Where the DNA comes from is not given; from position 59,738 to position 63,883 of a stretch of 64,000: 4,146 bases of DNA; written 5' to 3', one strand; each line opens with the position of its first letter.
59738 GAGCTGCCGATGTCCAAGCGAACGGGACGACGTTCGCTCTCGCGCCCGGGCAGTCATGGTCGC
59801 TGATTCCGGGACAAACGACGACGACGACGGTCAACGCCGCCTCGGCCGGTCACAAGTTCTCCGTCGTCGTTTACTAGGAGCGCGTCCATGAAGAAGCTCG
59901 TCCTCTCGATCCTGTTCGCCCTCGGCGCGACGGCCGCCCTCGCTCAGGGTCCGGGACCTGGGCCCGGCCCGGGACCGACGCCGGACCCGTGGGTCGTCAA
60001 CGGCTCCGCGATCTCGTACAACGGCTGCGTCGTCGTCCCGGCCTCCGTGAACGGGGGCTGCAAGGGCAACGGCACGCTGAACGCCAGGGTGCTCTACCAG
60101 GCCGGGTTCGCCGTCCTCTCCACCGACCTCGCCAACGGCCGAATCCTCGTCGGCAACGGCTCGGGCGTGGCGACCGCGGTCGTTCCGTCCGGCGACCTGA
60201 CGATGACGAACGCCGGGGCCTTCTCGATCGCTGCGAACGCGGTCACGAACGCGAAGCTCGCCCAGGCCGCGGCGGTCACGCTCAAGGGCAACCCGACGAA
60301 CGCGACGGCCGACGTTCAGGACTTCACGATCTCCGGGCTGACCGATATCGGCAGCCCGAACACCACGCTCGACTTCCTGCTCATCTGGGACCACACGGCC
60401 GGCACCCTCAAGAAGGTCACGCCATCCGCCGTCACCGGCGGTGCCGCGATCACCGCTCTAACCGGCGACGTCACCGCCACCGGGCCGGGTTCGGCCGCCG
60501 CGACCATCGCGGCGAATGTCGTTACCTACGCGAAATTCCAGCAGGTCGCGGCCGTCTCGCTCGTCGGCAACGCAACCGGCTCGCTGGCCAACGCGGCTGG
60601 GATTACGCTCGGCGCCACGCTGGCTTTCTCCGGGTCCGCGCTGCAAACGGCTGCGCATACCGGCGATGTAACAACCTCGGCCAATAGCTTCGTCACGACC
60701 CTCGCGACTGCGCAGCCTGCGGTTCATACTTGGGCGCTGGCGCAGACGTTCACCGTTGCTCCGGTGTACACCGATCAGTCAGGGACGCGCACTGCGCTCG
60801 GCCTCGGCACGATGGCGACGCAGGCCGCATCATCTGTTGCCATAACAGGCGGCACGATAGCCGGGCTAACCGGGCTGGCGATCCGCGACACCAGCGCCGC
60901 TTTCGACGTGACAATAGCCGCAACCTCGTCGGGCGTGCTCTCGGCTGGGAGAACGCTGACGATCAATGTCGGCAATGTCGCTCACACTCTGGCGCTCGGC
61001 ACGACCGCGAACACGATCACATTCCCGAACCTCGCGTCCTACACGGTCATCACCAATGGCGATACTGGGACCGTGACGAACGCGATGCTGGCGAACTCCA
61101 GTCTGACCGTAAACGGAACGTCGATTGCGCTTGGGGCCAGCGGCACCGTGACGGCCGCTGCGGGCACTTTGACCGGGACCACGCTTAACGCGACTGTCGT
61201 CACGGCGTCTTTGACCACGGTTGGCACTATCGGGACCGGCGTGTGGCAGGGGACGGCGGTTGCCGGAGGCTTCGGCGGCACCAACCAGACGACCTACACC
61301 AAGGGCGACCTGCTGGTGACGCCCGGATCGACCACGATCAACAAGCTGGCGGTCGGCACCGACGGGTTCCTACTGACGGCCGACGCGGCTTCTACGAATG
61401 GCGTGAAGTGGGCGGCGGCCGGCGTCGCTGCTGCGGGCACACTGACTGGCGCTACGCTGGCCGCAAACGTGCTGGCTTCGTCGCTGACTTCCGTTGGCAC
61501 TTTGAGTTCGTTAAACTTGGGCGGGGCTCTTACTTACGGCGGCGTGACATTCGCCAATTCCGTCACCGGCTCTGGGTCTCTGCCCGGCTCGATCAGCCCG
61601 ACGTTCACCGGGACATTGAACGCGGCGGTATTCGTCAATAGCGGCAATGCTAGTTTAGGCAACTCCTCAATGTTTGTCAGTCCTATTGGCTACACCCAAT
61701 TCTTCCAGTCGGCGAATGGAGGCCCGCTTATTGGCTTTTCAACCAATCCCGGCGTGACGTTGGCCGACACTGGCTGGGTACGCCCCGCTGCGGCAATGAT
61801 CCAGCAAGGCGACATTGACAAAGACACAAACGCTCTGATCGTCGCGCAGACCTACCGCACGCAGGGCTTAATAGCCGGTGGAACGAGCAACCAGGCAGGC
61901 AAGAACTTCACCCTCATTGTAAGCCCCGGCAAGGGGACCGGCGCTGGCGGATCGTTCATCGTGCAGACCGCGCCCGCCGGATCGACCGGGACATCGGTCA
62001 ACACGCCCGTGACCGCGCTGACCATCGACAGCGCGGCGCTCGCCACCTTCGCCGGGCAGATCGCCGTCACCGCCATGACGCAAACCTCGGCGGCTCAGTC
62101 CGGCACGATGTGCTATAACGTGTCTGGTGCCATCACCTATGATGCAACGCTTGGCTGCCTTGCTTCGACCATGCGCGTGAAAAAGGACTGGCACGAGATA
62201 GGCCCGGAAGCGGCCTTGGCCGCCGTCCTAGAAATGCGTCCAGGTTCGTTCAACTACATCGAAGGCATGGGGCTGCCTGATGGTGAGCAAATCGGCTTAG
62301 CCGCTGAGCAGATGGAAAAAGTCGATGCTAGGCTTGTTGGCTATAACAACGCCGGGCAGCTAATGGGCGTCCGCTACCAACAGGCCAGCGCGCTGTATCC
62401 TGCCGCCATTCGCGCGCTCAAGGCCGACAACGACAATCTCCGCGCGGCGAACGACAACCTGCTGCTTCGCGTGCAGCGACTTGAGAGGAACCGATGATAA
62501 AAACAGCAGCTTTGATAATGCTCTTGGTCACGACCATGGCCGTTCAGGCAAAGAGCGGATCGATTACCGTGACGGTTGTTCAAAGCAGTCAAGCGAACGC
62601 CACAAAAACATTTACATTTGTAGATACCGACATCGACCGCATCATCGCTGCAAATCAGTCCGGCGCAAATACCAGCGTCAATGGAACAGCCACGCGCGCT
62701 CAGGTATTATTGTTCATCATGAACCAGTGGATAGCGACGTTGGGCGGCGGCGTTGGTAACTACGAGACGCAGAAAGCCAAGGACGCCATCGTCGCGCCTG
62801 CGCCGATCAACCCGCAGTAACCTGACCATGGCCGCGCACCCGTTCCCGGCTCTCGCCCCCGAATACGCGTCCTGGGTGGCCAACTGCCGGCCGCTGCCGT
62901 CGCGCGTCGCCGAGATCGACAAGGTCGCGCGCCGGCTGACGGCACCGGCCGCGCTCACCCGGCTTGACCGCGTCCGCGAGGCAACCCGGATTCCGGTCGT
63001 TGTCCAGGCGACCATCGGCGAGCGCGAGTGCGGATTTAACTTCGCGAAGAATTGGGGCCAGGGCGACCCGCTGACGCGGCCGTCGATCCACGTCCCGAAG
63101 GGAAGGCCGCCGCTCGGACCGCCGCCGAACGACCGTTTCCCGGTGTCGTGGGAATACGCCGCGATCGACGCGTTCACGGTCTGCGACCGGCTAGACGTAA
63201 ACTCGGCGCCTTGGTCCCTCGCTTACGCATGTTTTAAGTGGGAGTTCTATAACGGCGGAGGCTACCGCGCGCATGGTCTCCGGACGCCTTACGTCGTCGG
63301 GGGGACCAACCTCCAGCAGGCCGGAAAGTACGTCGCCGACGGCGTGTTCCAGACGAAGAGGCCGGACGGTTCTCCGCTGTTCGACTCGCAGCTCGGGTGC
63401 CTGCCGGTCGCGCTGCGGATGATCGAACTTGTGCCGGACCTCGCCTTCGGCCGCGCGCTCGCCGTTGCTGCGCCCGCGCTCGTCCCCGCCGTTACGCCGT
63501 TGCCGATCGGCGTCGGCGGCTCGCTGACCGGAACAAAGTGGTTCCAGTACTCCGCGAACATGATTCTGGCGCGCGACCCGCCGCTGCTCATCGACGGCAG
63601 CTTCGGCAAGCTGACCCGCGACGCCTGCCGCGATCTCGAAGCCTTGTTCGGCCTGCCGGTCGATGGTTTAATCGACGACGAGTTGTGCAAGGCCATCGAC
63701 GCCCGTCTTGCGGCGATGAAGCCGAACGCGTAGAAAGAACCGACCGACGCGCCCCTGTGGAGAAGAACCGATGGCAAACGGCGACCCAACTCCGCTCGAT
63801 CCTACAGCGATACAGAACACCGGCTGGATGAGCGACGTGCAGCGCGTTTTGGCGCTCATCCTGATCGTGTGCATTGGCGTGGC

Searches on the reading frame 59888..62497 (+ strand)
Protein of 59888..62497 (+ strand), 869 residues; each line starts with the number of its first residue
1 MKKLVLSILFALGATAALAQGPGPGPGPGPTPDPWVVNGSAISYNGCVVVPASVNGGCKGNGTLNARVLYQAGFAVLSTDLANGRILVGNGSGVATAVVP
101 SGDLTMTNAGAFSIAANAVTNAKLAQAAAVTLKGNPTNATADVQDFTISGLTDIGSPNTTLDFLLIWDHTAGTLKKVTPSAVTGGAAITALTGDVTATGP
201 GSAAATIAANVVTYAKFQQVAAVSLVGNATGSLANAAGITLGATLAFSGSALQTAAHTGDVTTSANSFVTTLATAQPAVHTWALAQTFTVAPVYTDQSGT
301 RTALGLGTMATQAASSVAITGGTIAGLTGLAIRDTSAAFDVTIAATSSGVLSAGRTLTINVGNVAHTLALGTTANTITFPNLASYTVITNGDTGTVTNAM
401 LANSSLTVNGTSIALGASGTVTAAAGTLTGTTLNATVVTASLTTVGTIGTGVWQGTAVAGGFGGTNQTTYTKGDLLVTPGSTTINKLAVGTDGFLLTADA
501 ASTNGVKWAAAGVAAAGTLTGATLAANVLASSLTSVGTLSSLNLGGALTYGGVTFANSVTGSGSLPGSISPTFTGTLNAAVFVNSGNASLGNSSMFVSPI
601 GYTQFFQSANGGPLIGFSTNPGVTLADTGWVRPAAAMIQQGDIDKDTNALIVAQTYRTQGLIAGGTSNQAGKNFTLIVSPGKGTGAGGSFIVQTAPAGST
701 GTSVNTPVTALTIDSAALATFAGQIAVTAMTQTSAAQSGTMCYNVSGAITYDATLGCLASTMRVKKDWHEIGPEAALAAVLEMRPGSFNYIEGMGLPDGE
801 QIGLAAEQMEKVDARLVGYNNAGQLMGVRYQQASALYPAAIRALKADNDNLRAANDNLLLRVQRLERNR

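Call 85: search_protein_families(library=pfam, proteins=[window:59888-62497:+], max_evalue=0.001)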
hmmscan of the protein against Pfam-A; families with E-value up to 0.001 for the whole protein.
window:59888-62497:+ (869 aa): 2 families
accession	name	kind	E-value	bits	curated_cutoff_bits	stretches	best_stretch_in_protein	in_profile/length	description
PF13884.11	Peptidase_S74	-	2.8e-06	28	22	1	762-817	3-57/58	Chaperone of endosialidase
PF19264.4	DUF5907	-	7.5e-06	26.5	27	1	190-256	12-75/80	Repeat of unknown function (DUF5907)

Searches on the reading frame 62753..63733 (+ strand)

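Call 46: search_protein_families(library=pfam, proteins=[window:62753-63733:+], max_evalue=0.001)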
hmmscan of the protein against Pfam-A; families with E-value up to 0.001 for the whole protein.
window:62753-63733:+ (326 aa): 1 family
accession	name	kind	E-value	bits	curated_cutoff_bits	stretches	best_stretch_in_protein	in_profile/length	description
PF01471.23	PG_binding_1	-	5.1e-05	23.8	23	1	279-314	21-56/57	Putative peptidoglycan binding domain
